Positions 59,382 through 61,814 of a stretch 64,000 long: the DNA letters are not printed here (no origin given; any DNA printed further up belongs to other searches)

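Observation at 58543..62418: Candidate actinobacterial DMSP/acrylate catabolic operon: DmdR-like regulator, DddX-like ACD enzyme, AcuI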

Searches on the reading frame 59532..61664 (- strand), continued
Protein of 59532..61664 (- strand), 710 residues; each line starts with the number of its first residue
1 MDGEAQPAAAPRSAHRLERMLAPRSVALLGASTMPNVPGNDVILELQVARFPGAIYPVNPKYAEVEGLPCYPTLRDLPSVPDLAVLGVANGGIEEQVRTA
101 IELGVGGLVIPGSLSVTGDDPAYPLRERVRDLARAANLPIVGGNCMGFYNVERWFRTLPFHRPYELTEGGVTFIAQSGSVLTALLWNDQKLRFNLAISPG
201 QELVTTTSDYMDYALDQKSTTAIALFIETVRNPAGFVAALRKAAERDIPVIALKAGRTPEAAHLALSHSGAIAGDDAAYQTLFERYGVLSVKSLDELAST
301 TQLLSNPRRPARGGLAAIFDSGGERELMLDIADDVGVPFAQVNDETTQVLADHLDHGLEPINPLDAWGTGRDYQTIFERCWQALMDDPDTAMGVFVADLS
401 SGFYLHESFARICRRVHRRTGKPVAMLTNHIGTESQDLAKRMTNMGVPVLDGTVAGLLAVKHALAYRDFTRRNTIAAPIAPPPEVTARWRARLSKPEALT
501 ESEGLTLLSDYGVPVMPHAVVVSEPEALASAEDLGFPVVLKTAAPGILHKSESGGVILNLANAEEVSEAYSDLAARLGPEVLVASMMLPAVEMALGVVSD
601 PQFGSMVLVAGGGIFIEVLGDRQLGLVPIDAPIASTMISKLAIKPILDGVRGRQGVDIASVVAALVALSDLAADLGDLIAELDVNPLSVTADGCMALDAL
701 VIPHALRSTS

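Call 19: find_encoding_contigs(protein=P0093, flank=10000, max_places=2)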
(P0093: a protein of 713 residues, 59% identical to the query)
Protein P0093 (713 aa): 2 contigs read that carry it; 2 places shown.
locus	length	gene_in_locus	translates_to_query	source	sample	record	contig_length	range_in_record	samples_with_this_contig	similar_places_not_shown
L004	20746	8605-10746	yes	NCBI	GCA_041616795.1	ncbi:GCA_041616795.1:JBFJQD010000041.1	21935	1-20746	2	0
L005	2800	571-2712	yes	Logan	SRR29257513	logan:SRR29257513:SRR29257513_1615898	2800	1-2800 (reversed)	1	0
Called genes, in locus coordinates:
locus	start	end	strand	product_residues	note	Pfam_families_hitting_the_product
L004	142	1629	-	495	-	PF00171:Aldedh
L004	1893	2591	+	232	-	PF09694:Gcw_chp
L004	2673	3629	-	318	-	PF00491:Arginase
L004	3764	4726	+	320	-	PF00126:HTH_1, PF03466:LysR_substrate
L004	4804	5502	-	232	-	PF00588:SpoU_methylase, PF12105:SpoU_methylas_C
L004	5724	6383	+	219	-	PF01144:CoA_trans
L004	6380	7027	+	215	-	PF01144:CoA_trans, PF13336:AcetylCoA_hyd_C (faint)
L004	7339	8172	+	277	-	PF00753:Lactamase_B (faint), PF12706:Lactamase_B_2, PF13483:Lactamase_B_3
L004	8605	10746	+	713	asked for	PF02629:CoA_binding (faint), PF13380:CoA_binding_2, PF13607:Succ_CoA_lig, PF13549:ATP-grasp_5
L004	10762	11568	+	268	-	PF00378:ECH_1, PF16113:ECH_2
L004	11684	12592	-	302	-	PF00126:HTH_1, PF03466:LysR_substrate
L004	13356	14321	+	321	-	PF03446:NAD_binding_2, PF03807:F420_oxidored, PF14833:NAD_binding_11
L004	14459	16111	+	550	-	PF02028:BCCT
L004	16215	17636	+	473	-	PF00171:Aldedh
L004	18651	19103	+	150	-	PF05099:TerB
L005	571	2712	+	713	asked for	PF02629:CoA_binding (faint), PF13380:CoA_binding_2, PF13607:Succ_CoA_lig, PF13549:ATP-grasp_5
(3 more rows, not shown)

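Call 20: find_encoding_contigs(protein=P0110, flank=10000, max_places=2)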
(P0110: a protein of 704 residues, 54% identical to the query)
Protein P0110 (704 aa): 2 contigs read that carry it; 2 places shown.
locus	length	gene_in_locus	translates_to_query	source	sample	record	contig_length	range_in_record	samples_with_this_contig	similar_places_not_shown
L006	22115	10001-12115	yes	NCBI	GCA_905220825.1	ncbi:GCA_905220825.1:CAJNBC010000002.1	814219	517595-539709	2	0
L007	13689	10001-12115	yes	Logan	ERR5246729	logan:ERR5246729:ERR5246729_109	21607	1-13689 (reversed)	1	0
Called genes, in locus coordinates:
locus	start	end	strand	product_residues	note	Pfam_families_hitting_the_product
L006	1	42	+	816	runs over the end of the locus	PF00890:FAD_binding_2, PF01266:DAO, PF07992:Pyr_redox_2 (faint), PF13450:NAD_binding_8 (faint), PF13738:Pyr_redox_3 (faint), PF16350:FAO_M, PF01571:GCV_T, PF08669:GCV_T_C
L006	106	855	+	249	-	PF01012:ETF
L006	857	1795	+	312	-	PF01012:ETF, PF00766:ETF_alpha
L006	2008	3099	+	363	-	PF00005:ABC_tran, PF08402:TOBE_2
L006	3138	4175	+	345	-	PF01547:SBP_bac_1 (weak), PF13416:SBP_bac_8, PF13343:SBP_bac_6 (weak), PF13531:SBP_bac_11 (weak)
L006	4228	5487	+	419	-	PF00528:BPD_transp_1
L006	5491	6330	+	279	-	PF00528:BPD_transp_1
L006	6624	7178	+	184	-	PF13560:HTH_31, PF01381:HTH_3, PF12844:HTH_19, PF07883:Cupin_2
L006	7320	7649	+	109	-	-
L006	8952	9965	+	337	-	PF08240:ADH_N, PF00107:ADH_zinc_N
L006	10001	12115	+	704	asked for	PF13380:CoA_binding_2, PF13607:Succ_CoA_lig, PF13549:ATP-grasp_5, PF02786:CPSase_L_D2 (weak)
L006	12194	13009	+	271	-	PF00378:ECH_1, PF16113:ECH_2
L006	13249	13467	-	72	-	-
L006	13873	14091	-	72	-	-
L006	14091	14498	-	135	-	-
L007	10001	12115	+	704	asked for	PF13380:CoA_binding_2, PF13607:Succ_CoA_lig, PF13549:ATP-grasp_5, PF02786:CPSase_L_D2 (weak)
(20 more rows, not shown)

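Call 30: find_related_loci(query=A1, collection=genome_contigs, flank=10000)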
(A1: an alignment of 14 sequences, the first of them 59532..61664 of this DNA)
Query A1 (710 aa) in genome_contigs; peptide patterns used: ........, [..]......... (x = any residue, [..] = any of these).
599 stretches matched a pattern (row limit reached: there are more); 596 encode a relative of the query (tblastn E <= 1e-3); the best 80 are kept; 80 distinct loci.
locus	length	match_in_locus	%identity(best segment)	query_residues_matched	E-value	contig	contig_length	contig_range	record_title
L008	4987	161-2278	92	4-709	0e+0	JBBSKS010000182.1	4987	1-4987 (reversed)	MAG: Actinomycetales bacterium isolate metawrap_LS4_21 metawrap_LS4_21_K_253159_L_4987_cov_33.5274, whole genome shotgun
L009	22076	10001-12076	86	12-703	0e+0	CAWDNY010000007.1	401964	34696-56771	MAG: uncultured Actinomycetota bacterium isolate MFD03250.bin.1.43 genome assembly, contig: contig_5420, whole genome sh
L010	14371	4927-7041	80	3-707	0e+0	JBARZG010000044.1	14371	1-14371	MAG: Ornithinimicrobium sp. isolate MFD12149_ilm_asm_bin13 k127_1648, whole genome shotgun sequence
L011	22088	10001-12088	79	15-710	0e+0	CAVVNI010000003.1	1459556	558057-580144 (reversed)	MAG: uncultured Actinomycetota bacterium isolate MFD05684.bin.1.104 genome assembly, contig: contig_16358, whole genome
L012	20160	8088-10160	78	15-705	0e+0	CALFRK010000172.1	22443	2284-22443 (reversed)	MAG TPA_asm: uncultured Ilumatobacter sp. isolate ERR2206756_bin.66_CONCOCT_v1.1_MAG genome assembly, contig: ERZ887841.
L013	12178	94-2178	77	11-705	0e+0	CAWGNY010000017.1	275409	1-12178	MAG: Ilumatobacteraceae bacterium isolate MFD09779.bin.1.207 genome assembly, contig: contig_73912, whole genome shotgun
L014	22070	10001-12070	77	11-700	0e+0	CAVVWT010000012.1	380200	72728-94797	MAG: Ilumatobacteraceae bacterium isolate MFD09779.bin.1.209 genome assembly, contig: contig_47632, whole genome shotgun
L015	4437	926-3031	75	4-705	0e+0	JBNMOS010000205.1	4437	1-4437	MAG: Ilumatobacter sp. isolate 3300055726_36 Ga0535650_0041508, whole genome shotgun sequence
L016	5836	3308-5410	75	5-705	0e+0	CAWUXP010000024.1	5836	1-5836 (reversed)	MAG: uncultured Ilumatobacter sp. isolate HER22_SIP_1000_bin_42_1 genome assembly, contig: HER22_SP_1000_bin_42-read_256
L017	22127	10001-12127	73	2-710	0e+0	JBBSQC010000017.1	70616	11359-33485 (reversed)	MAG: Actinomycetales bacterium isolate LS6_sbin.75 LS6_sbin.75_K_125640_L_70616_cov_27.2462, whole genome shotgun sequen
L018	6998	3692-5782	75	9-705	0e+0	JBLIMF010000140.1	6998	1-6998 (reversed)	MAG: Gammaproteobacteria bacterium isolate 3300054693_125 Ga0535663_0016167, whole genome shotgun sequence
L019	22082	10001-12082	75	12-705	0e+0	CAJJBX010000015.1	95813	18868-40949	MAG: uncultured Ilumatobacter sp. isolate FRAM18_bin014 genome assembly, contig: FRAM17_bin014-15, whole genome shotgun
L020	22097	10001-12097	73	4-705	0e+0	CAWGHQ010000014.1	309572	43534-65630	MAG: uncultured Actinomycetota bacterium isolate MFD02581.bin.2.47 genome assembly, contig: contig_9025, whole genome sh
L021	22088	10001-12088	74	10-705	0e+0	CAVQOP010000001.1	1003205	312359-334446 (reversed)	MAG: uncultured Actinomycetota bacterium isolate MFD01275.bin.1.277 genome assembly, contig: contig_10462, whole genome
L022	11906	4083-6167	72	15-709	0e+0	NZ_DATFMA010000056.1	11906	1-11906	MAG: Ornithinimicrobium sp. isolate SMAG_U9212 k141_463416, whole genome shotgun sequence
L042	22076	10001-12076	60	15-709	0e+0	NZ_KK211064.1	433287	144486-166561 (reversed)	Marinobacterium jannaschii DSM 6295 Q354DRAFT_scaffold00001.1, whole genome shotgun sequence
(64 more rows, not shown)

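Call 31: search_protein_representatives(protein=window:59532-61664:-)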
Query: 710 residues. Proteins with E-value up to 0.001 (for the whole library): 30616; up to 1e-10: 17269; up to 1e-30: 6178. The best 150 are listed.
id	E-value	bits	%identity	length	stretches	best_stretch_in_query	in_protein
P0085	1.0e-289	979.4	62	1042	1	13-704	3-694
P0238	7.4e-206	702.2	51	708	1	8-704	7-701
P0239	3.4e-205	700.1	49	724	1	13-709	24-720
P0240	6.5e-196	669.4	51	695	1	14-704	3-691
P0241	1.0e-184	632.3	47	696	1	15-703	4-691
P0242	2.7e-179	614.4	46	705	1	14-707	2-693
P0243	3.1e-178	610.9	47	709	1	17-704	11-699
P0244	8.6e-178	609.5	43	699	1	16-704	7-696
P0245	3.6e-174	597.5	47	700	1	8-702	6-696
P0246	4.5e-173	593.9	44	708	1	16-703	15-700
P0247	1.3e-172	592.4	45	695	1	14-702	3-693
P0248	2.2e-171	588.3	43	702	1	14-703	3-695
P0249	4.7e-169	580.6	44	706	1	13-705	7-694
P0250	3.7e-168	577.7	44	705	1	10-703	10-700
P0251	1.5e-166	572.3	43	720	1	13-702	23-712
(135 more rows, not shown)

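Call 41: search_protein_families(library=pfam, proteins=[L042:2084-3043:-, L042:3237-4025:+, L042:4086-4799:+, L042:4818-5567:+, L042:5557-6342:+, L042:6444-7454:+, L042:7373-8443:+, L042:8447-9595:+, L042:12030-12926:+, L042:12965-13663:-], max_evalue=0.00001)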
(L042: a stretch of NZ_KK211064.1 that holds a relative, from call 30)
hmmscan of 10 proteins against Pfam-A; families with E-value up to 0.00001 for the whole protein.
L042:2084-3043:- (319 aa): 2 families
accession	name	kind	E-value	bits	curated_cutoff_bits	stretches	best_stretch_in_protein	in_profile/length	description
PF03466.25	LysR_substrate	-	1.5e-23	83.7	28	1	98-305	2-207/209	LysR substrate binding domain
PF00126.33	HTH_1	-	5.6e-19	68.3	26.6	1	14-72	1-59/60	Bacterial regulatory helix-turn-helix protein, lysR family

L042:3237-4025:+ (262 aa): 2 families
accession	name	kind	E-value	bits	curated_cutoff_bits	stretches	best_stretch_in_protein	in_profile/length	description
PF00497.25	SBP_bac_3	-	1e-43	148.7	26.4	1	30-254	1-130/132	Bacterial extracellular solute-binding proteins, family 3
PF10613.14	Lig_chan-Glu_bd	-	1.3e-08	35.4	30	1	74-122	65-113/115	Ligated ion channel L-glutamate- and glycine-binding site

L042:4086-4799:+ (237 aa): 1 family
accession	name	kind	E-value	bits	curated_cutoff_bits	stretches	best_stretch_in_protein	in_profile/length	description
PF00528.27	BPD_transp_1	-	1.1e-18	68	26.4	1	39-230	2-182/184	Binding-protein-dependent transport system inner membrane component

L042:4818-5567:+ (249 aa): 1 family
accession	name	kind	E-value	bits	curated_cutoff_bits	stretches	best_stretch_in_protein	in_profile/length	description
PF00528.27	BPD_transp_1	-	9.2e-16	58.5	26.4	1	46-220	14-182/184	Binding-protein-dependent transport system inner membrane component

L042:5557-6342:+ (261 aa): 3 families
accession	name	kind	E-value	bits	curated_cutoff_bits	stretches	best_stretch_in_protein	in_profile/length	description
PF00005.33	ABC_tran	-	5.9e-34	118.1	25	1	31-186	1-137/137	ABC transporter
PF13304.12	AAA_21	-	5.4e-14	53.4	27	1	155-216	235-299/304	AAA domain, putative AbiEii toxin, Type IV TA system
PF02463.25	SMC_N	-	2.1e-09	37.6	40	1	146-225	125-207/220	RecF/RecN/SMC N terminal domain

L042:6444-7454:+ (336 aa): 2 families
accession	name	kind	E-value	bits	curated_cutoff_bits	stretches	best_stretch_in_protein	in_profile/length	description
PF07755.17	DUF1611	-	1.6e-70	237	25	1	139-331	7-201/201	Domain of unknown function (DUF1611_C) P-loop domain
PF17396.8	DUF1611_N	-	1.2e-22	80.5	22.6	1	50-128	16-95/95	Domain of unknown function (DUF1611_N) Rossmann-like domain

L042:7373-8443:+ (356 aa): 2 families
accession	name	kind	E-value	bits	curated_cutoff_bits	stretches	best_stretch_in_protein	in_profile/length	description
PF13378.12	MR_MLE_C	-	3.5e-30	105.8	29.4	1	175-353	17-209/219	Enolase C-terminal domain-like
PF02746.21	MR_MLE_N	-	2.5e-10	41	22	1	30-141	2-117/117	Mandelate racemase / muconate lactonizing enzyme, N-terminal domain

L042:8447-9595:+ (382 aa): 1 family
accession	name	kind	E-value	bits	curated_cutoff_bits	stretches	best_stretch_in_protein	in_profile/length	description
PF01168.26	Ala_racemase_N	-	4.1e-26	92.5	24.1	1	12-228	1-215/220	Alanine racemase, N-terminal domain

L042:12030-12926:+ (298 aa): 2 families
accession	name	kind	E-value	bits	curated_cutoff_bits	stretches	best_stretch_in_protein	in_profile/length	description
PF00378.25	ECH_1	-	1e-41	143.4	27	1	40-271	5-234/251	Enoyl-CoA hydratase/isomerase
PF16113.10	ECH_2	-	1.7e-23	84.1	27.2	1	42-166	2-129/335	Enoyl-CoA hydratase/isomerase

L042:12965-13663:- (232 aa): 3 families
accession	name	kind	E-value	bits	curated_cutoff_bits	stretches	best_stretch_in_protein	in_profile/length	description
PF01135.25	PCMT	-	1.6e-59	201.6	20.3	1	45-231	18-207/210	Protein-L-isoaspartate(D-aspartate) O-methyltransferase (PCMT)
PF13649.12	Methyltransf_25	-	3.9e-07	31.1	27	1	104-185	1-84/97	Methyltransferase domain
PF13847.12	Methyltransf_31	-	4.3e-06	26.9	27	1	101-180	4-89/145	Methyltransferase domain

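Call 45: find_encoding_contigs(protein=P0068, flank=8000, max_places=1)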
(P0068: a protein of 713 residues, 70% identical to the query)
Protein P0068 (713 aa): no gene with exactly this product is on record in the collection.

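Call 46: find_encoding_contigs(protein=P0060, flank=8000, max_places=1)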
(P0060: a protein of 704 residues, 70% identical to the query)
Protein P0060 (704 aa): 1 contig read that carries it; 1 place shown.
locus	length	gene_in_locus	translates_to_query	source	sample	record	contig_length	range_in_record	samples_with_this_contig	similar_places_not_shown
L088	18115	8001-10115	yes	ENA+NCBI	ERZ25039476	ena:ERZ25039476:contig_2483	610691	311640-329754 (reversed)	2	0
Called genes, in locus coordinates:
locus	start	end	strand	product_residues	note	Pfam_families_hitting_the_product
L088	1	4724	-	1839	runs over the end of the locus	PF00289:Biotin_carb_N, PF02222:ATP-grasp, PF02786:CPSase_L_D2, PF02785:Biotin_carb_C, PF00364:Biotin_lipoyl, PF08326:ACC_central, PF01039:Carboxyl_trans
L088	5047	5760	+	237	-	PF03006:HlyIII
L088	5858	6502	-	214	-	PF00440:TetR_N, PF14246:TetR_C_7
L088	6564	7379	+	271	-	PF12697:Abhydrolase_6, PF00561:Abhydrolase_1, PF12146:Hydrolase_4 (weak)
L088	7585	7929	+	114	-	PF08818:DUF1801 (weak)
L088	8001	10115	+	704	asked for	PF13380:CoA_binding_2, PF13607:Succ_CoA_lig, PF13549:ATP-grasp_5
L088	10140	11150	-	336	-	PF06224:AlkZ-like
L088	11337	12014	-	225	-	PF03807:F420_oxidored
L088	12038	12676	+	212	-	PF00440:TetR_N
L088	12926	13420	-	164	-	-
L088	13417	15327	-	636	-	PF01807:Zn_ribbon_DnaG, PF08275:DNAG_N, PF01751:Toprim, PF13155:Toprim_2, PF13662:Toprim_4, PF10410:DnaB_bind, PF08278:DnaG_DnaB_bind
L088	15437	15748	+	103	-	-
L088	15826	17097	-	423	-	PF01966:HD, PF13286:HD_assoc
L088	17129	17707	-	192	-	PF07336:ABATE (weak), PF11706:zf-CGNR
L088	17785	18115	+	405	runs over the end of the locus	PF00083:Sugar_tr (weak), PF07690:MFS_1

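Call 74: predict_structure(alignment_id=A1)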
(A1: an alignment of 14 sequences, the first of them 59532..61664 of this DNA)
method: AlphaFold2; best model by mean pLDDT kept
length: 710 residues; sequences in the alignment: 14
mean_pLDDT: 86.1   pTM: 0.84
mean pLDDT of the five models: 86.1, 85.0, 84.6, 84.0, 83.9
residues with pLDDT >= 90: 375; 70-90: 268; 50-70: 45; < 50: 22
segments of 3 or more residues with pLDDT < 50: 1-12, 356-361
pLDDT, mean of each block of 10 residues (from residue 1): 40 77 95 82 88 94 92 95 92 94 95 87 91 94 87 88 82 90 77 90 90 95 91 91 94 85 62 74 92 92 90 87 76 90 84 59 53 79 92 84 78 91 86 65 88 90 92 66 90 92 93 93 95 94 80 86 96 92 88 90 89 80 90 90 90 90 94 92 91 92 80
secondary structure, 60 per line:
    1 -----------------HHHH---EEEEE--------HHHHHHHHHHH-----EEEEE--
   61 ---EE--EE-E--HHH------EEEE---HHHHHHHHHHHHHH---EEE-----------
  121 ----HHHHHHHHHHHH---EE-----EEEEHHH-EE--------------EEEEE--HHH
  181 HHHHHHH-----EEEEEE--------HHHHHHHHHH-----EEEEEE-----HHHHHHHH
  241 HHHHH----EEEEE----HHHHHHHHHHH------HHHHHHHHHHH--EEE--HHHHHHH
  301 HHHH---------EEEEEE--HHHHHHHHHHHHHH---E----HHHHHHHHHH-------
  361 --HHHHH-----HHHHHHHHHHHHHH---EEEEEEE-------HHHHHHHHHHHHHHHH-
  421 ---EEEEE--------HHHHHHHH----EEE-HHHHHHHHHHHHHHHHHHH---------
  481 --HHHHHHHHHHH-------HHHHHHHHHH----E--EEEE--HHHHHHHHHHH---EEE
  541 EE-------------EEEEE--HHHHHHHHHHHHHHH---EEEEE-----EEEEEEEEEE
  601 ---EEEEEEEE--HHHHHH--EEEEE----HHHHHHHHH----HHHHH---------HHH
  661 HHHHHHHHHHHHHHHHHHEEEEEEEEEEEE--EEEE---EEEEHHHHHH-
elements in order (helices of 4 or more, strands of 3 or more residues): H18-21 E25-29 H38-48 E54-58 E83-86 H90-103 E107-109 H125-136 E147-150 E171-175 H178-187 E193-198 H207-216 E222-227 H233-245 E250-254 H259-269 H276-286 E289-291 H294-304 E314-319 H322-335 H344-353 H363-367 H373-386 E390-396 H404-419 E424-428 H437-444 E449-451 H453-471 H483-493 H501-510 E518-521 H524-534 E538-542 E556-560 H563-577 E581-585 E591-600 E604-611 H614-619 E622-626 H631-639 H644-648 H658-678 E679-690 E693-696 E700-703 H704-709
